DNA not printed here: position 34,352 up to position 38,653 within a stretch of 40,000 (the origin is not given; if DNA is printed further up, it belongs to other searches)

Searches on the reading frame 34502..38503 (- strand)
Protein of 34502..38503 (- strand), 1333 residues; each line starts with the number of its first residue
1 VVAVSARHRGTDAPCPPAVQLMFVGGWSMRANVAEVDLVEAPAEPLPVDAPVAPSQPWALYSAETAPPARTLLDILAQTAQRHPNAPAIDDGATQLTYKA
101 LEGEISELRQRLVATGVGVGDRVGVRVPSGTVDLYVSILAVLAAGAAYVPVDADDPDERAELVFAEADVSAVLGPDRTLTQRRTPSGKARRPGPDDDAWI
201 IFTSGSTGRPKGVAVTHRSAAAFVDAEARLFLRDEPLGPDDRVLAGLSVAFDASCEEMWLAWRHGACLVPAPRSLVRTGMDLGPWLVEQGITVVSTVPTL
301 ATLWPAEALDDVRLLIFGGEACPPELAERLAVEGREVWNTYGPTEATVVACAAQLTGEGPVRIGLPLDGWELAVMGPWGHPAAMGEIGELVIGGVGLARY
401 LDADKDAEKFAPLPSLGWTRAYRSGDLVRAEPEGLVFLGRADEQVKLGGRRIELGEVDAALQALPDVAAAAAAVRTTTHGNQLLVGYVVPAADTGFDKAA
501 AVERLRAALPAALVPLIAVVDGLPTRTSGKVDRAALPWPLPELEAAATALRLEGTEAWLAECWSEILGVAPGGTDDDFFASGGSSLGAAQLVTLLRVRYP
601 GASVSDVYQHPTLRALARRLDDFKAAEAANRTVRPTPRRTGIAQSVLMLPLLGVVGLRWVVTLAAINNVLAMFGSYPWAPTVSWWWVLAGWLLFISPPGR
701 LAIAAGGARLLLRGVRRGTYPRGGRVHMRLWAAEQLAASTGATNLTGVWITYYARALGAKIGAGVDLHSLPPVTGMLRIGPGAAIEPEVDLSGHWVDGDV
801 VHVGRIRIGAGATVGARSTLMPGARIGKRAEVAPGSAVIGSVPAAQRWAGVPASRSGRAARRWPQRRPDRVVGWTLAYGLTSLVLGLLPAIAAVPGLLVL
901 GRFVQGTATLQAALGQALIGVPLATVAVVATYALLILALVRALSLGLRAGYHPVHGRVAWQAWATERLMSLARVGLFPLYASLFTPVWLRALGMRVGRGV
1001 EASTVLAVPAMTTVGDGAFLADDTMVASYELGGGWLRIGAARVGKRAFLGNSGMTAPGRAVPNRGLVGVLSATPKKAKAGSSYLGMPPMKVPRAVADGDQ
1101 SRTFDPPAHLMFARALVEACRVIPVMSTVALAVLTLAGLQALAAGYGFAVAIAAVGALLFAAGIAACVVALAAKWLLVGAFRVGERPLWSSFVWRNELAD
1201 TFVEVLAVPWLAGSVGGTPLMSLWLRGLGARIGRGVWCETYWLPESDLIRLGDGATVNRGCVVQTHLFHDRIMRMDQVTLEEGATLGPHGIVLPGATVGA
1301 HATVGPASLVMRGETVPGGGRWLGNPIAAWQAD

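Call 9: search_protein_families(library=pfam, proteins=[window:34502-38503:-], max_evalue=0.1)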
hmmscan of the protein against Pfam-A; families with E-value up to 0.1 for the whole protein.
window:34502-38503:- (1333 aa): 5 families
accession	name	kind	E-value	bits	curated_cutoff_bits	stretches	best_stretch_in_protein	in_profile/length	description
PF00501.34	AMP-binding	-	5.5e-62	210.2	29.9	1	77-399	2-381/384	AMP-binding enzyme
PF00550.31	PP-binding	-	1.8e-12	47.7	20.8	1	558-620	2-67/67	Phosphopantetheine attachment site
PF00132.30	Hexapep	-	1e-08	34.9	27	1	806-838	2-34/36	Bacterial transferase hexapeptide (six repeats)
PF13193.12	AMP-binding_C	-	2.8e-05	25.4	24.5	1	456-530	1-76/76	AMP-binding enzyme C-terminal domain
PF14602.12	Hexapep_2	-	0.022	14.9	27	0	806-837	2-31/34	Hexapeptide repeat of succinyl-transferase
